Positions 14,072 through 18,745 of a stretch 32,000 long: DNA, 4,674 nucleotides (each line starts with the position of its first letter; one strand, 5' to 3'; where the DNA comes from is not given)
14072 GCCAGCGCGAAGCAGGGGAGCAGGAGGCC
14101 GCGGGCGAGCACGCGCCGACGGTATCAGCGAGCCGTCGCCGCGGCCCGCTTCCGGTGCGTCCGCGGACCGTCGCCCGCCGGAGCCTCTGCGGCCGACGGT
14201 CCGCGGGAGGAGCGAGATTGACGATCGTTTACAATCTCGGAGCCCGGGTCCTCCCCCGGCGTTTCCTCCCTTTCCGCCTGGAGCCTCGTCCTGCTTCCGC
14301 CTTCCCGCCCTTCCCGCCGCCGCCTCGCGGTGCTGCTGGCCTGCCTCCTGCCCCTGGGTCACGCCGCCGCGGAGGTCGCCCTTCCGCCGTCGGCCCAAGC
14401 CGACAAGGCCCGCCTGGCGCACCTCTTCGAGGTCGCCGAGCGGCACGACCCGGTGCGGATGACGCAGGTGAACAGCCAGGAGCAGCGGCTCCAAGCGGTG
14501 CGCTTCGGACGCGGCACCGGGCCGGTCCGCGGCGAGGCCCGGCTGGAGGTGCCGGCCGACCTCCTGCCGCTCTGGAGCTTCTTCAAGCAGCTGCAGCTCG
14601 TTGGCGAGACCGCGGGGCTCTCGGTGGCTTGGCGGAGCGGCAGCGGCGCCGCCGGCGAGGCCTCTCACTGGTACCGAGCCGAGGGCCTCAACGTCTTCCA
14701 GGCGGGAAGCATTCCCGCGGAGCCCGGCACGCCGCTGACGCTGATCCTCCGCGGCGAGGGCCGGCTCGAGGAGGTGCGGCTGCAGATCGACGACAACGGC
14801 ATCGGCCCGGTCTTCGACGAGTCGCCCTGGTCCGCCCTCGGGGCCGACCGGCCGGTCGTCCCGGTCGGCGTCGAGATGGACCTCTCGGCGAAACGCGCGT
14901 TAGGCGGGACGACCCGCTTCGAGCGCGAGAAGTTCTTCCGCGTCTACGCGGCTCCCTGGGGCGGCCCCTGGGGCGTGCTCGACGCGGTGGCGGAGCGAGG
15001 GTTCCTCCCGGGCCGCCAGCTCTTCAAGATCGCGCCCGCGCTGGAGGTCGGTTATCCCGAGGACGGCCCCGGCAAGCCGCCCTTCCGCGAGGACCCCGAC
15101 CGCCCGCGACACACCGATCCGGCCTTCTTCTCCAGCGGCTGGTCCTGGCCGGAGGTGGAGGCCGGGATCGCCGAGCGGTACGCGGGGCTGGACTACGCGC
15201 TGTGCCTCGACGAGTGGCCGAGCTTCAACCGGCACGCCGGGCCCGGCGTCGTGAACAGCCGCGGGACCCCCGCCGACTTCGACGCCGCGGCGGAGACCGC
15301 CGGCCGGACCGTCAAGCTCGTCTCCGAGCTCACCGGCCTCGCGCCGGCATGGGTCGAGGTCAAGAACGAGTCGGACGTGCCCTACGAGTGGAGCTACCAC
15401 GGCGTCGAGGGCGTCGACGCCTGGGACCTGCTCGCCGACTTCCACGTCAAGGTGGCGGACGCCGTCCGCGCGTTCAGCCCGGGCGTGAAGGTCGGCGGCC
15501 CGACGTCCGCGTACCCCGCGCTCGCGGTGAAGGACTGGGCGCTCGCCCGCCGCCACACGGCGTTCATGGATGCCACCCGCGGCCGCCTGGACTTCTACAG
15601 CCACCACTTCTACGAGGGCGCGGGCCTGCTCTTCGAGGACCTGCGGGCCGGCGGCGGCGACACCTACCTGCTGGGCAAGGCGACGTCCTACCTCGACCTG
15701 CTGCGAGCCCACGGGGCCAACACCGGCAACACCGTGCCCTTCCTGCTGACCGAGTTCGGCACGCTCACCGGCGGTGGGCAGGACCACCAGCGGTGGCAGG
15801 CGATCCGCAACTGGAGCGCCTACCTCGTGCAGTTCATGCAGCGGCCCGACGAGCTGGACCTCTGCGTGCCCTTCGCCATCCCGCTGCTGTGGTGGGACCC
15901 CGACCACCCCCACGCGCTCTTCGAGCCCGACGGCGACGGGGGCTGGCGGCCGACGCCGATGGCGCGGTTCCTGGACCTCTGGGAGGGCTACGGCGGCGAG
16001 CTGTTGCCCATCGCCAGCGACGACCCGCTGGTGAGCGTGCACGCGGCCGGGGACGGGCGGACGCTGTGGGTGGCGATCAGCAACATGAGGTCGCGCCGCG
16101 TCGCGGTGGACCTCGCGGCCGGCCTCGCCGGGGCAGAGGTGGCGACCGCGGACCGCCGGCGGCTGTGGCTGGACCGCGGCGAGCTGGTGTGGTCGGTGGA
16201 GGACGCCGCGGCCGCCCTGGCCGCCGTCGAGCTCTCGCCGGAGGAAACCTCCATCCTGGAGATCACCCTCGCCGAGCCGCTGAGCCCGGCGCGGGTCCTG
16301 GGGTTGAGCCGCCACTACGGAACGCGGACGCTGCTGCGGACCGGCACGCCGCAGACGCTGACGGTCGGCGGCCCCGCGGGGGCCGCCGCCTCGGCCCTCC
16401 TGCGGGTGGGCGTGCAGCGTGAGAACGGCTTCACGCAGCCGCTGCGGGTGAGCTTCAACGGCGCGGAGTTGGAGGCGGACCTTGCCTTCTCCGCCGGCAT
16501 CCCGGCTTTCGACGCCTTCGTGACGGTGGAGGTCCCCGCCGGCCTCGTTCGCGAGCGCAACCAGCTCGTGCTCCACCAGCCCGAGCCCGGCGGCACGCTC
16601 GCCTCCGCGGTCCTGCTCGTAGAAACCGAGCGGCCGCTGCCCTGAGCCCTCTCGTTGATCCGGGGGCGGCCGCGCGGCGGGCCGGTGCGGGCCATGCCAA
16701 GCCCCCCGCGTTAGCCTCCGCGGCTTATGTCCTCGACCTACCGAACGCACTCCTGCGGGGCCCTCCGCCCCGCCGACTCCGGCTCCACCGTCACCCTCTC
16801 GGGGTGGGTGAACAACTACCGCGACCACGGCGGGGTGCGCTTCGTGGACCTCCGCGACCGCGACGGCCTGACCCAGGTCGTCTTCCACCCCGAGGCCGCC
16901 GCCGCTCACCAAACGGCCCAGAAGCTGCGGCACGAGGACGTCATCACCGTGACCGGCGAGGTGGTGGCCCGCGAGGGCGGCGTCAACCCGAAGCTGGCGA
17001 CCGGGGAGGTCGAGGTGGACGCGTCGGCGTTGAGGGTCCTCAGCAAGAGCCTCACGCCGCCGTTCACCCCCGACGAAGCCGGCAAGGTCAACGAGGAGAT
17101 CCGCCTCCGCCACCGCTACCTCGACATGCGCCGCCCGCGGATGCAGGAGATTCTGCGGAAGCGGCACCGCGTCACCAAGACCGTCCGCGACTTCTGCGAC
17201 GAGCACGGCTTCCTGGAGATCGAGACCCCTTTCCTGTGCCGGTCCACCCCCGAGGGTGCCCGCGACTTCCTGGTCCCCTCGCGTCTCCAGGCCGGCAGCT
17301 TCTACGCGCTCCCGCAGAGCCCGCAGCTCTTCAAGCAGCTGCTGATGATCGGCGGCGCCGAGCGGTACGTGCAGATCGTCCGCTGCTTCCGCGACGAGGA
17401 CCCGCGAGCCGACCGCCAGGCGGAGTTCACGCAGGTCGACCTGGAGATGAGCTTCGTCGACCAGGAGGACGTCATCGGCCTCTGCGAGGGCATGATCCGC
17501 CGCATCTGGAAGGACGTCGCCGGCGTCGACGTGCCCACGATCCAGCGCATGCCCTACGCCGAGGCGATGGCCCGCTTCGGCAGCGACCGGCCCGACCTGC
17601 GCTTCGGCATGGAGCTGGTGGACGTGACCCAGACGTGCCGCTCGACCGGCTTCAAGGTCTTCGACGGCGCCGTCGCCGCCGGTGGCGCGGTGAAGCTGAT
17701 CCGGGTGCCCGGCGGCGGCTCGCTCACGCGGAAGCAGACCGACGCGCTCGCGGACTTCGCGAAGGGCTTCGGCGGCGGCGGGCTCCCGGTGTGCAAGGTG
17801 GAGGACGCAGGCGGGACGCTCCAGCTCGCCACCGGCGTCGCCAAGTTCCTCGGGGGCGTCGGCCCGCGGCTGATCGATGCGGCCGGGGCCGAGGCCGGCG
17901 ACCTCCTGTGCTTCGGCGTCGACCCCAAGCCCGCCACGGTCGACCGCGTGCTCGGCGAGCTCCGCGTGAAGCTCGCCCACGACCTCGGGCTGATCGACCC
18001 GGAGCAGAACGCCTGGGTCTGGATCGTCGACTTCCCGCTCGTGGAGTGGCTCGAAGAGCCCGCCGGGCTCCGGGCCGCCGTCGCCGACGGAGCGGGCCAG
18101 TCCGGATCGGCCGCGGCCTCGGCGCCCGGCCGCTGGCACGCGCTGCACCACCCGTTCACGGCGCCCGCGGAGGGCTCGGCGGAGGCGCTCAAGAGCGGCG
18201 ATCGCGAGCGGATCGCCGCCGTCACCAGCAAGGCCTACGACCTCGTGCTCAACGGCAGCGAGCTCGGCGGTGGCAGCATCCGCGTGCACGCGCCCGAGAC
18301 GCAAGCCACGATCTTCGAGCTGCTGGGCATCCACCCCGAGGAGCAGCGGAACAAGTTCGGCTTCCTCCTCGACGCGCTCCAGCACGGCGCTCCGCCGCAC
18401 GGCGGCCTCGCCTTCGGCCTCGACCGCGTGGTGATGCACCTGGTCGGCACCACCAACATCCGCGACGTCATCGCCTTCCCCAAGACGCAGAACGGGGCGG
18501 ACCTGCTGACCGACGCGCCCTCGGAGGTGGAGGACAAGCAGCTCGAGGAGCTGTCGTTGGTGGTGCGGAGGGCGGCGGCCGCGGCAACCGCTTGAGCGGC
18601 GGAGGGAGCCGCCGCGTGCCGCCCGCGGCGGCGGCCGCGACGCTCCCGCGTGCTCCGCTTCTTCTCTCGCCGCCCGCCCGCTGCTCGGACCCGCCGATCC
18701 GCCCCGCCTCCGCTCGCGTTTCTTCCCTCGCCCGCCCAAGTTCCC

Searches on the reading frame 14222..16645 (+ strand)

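Call 19: search_protein_families(library=pfam, proteins=[window:14222-16645:+], max_evalue=0.001)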
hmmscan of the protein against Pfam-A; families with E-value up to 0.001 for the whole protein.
window:14222-16645:+ (807 aa): 2 families
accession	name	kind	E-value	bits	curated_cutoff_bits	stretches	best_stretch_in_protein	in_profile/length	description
PF18206.8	Porphyrn_cat_1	-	2.1e-11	44.8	27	1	604-703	2-103/105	Porphyranase beta-sandwich domain 1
PF18040.7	BPA_C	-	2.5e-06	27.9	26.2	1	722-800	12-94/95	beta porphyranase A C-terminal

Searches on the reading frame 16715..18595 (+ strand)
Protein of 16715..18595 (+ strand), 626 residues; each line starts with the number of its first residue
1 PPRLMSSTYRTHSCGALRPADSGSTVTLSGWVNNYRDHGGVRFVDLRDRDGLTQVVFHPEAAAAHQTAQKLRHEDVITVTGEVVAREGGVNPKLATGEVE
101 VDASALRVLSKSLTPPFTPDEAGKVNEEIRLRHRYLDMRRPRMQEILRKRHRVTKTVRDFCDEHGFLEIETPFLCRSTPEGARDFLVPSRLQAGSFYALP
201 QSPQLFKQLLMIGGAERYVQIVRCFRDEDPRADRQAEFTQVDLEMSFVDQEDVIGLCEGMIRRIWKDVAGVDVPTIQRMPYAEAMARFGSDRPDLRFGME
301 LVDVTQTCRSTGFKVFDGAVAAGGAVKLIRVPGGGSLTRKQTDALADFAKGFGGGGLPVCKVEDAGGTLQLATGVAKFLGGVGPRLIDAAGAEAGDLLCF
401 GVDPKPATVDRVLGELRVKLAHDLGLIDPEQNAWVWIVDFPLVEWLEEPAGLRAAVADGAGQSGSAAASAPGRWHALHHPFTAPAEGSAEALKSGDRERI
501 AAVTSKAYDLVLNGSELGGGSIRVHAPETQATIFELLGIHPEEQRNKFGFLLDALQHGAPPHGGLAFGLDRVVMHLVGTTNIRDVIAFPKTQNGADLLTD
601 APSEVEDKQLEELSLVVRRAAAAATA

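Call 19: search_protein_families(library=pfam, proteins=[window:16715-18595:+], max_evalue=0.001)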
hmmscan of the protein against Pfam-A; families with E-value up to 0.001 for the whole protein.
window:16715-18595:+ (626 aa): 3 families
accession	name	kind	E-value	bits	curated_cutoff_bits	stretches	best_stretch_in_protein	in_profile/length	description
PF00152.25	tRNA-synt_2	-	3e-116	388.2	25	1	126-592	1-308/308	tRNA synthetases class II (D, K and N)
PF01336.31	tRNA_anti-codon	-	6.3e-17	61.7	27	1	26-109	1-75/75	OB-fold nucleic acid binding domain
PF02938.19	GAD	-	3.5e-15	56.5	23.4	1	316-412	1-94/95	GAD domain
